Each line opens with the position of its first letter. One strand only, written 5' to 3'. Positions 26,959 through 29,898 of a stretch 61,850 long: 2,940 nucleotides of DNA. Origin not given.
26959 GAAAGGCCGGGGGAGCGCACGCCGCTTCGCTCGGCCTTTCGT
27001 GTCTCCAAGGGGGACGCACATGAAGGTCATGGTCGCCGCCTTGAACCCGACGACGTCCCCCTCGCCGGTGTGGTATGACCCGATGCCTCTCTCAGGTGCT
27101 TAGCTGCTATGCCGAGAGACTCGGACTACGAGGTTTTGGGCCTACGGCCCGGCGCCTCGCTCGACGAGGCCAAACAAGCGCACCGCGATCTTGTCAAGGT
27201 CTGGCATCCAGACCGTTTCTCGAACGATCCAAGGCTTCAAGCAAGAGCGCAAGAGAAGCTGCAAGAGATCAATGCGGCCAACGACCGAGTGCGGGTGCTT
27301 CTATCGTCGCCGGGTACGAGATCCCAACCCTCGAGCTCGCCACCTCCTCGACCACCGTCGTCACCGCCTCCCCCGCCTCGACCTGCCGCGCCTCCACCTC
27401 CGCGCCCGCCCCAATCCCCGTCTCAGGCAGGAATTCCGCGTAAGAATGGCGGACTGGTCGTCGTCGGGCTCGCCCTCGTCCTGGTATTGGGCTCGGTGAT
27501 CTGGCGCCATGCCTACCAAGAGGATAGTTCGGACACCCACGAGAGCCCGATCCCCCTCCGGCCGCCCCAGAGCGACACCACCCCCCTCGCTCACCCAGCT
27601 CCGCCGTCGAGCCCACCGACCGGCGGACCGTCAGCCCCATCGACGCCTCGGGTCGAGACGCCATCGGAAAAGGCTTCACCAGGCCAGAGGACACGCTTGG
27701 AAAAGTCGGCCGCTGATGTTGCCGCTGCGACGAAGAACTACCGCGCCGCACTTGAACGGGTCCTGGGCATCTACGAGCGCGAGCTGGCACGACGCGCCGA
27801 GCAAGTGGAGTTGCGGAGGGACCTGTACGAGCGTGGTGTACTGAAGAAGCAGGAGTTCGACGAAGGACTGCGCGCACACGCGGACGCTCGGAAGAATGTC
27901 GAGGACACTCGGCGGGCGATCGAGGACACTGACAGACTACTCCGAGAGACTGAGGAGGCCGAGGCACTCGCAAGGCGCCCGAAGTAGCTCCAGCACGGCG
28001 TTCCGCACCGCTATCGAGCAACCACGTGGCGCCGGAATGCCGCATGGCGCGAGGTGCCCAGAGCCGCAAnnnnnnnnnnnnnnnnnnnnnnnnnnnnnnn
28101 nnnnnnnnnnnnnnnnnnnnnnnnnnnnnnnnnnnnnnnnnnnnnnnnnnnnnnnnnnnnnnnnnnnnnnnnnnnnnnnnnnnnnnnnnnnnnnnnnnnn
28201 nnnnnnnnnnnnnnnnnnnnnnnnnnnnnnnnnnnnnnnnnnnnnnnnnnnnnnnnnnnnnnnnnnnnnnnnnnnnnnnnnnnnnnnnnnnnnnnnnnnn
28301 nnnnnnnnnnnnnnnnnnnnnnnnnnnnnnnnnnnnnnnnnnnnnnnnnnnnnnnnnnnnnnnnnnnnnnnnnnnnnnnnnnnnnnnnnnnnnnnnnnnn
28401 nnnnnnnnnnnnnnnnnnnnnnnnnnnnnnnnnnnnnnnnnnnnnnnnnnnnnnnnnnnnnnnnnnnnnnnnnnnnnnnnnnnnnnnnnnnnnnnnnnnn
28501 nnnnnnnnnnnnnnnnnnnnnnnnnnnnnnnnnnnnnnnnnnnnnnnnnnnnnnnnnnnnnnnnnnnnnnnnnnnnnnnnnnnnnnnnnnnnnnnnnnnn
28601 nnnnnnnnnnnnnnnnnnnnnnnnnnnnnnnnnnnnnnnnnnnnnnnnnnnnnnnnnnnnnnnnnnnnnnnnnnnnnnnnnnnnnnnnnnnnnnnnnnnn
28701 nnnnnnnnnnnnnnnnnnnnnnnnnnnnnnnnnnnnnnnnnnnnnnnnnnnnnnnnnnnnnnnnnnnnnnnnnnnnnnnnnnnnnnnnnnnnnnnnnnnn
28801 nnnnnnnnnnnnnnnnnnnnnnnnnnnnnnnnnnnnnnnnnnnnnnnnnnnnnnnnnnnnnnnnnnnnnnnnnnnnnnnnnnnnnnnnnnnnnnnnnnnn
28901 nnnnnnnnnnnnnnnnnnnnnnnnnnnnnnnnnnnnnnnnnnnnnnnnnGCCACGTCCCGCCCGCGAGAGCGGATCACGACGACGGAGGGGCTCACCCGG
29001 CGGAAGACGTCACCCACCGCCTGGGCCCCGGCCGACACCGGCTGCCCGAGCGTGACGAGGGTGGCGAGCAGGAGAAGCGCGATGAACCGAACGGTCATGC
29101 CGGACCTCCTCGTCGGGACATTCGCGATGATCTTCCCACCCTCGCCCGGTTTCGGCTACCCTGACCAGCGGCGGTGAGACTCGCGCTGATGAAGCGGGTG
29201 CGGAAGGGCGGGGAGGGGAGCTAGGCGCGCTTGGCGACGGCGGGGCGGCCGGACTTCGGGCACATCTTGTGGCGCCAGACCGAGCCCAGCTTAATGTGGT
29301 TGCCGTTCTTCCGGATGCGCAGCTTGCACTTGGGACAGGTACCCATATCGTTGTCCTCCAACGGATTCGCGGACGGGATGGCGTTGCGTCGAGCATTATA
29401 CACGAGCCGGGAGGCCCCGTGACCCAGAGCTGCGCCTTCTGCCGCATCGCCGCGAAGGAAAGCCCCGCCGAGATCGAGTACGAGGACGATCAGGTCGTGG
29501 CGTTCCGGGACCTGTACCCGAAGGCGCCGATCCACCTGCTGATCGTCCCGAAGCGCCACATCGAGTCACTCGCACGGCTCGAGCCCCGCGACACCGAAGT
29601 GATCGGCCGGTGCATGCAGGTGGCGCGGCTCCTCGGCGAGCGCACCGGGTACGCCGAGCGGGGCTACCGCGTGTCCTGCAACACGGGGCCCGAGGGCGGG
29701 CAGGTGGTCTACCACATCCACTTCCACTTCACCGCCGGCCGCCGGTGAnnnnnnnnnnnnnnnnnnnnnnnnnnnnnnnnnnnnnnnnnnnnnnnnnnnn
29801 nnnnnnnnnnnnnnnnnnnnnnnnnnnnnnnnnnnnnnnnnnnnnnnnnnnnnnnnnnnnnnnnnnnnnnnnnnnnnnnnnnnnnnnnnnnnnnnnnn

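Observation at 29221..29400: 41-aa stand-alone zinc-finger microprotein with its own promoter and RBS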

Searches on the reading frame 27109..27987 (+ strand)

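Call 59: search_protein_families(library=ncbifam, proteins=[window:27109-27987:+], max_evalue=0.00001)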
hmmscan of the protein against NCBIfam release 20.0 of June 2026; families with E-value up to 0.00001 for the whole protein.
window:27109-27987:+ (292 aa): 3 families
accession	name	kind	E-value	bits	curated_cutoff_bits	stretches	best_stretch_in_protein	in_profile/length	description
TIGR02349.1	DnaJ_bact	equivalog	3e-08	33.4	377.2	1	7-59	3-51/354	molecular chaperone DnaJ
NF037946.1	terminal_TopJ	equivalog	2.7e-06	26.2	300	1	7-59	8-55/810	terminal organelle assembly protein TopJ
TIGR03835.1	termin_org_DnaJ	equivalog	2.8e-06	26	512.25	1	7-68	5-57/871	terminal organelle assembly protein TopJ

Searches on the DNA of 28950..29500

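Call 65: search_rna_families(source=window, start=28950, end=29500, threshold=evalue, max_evalue=5, show_alignments=2)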
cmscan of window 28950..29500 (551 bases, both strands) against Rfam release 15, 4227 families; matches with E-value up to 5: 2.
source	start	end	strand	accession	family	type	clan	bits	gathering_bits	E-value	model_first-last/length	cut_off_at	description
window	29211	29234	+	RF02040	HOTTIP_1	Gene; lncRNA;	-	14.9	50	1.1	1-57/57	no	HOXA transcript at the distal tip, conserved region 1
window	29028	29097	+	RF02404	P33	Gene; sRNA;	-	13.5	45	3.7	1-160/160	no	Pseudomonas sRNA P33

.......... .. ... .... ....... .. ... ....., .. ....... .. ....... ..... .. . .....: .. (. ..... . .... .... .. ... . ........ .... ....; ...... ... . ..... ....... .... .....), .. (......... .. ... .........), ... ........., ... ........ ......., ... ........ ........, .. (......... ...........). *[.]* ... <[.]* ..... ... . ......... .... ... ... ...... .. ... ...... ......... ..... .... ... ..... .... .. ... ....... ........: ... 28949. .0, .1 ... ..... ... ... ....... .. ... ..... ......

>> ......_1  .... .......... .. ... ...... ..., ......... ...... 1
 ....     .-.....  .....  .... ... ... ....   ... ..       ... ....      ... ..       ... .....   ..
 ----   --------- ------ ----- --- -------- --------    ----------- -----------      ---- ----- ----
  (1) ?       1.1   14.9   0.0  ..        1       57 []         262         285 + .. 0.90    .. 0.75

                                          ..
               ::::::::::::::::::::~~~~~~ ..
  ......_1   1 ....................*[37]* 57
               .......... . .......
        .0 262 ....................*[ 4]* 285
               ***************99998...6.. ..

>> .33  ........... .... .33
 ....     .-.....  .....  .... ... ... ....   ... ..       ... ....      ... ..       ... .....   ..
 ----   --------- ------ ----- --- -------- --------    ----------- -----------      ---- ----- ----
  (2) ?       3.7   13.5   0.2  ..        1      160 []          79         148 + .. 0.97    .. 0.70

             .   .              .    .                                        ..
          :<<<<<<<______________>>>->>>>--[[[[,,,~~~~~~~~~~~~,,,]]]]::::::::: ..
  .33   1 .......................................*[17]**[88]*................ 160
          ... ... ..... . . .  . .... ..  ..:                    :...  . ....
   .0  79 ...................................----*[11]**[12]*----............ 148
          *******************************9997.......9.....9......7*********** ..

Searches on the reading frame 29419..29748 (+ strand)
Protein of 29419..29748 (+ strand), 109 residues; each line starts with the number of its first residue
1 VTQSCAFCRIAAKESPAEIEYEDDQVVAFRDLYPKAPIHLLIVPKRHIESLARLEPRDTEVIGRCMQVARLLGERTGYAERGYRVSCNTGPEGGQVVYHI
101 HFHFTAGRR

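Call 6: search_protein_families(library=pfam, proteins=[window:29419-29748:+], max_evalue=1)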
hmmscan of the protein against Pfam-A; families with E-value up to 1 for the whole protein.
window:29419-29748:+ (109 aa): 2 families
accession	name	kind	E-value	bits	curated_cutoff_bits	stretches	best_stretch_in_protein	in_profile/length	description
PF11969.13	DcpS_C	-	8.2e-24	84.7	24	1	4-106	1-101/114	Scavenger mRNA decapping enzyme C-term binding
PF01230.28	HIT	-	1.6e-23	83.6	21.5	1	13-108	2-96/98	HIT domain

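Call 59: search_protein_families(library=ncbifam, proteins=[window:29419-29748:+], max_evalue=0.00001)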
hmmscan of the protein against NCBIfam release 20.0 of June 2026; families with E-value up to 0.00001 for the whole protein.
window:29419-29748:+ (109 aa): 3 families
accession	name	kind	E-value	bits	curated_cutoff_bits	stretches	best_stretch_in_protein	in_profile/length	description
NF007965.0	PRK10687.1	equivalog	1.4e-26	92.9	206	1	2-108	2-108/119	purine nucleoside phosphoramidase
NF045834.1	M_plasma_HinT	exception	3e-19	69.8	130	1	7-104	2-98/102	histidine triad protein HinT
NF052622.1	ATPAdlTfActino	equivalog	7.7e-06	25.5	290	1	24-104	59-139/176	ATP adenylyltransferase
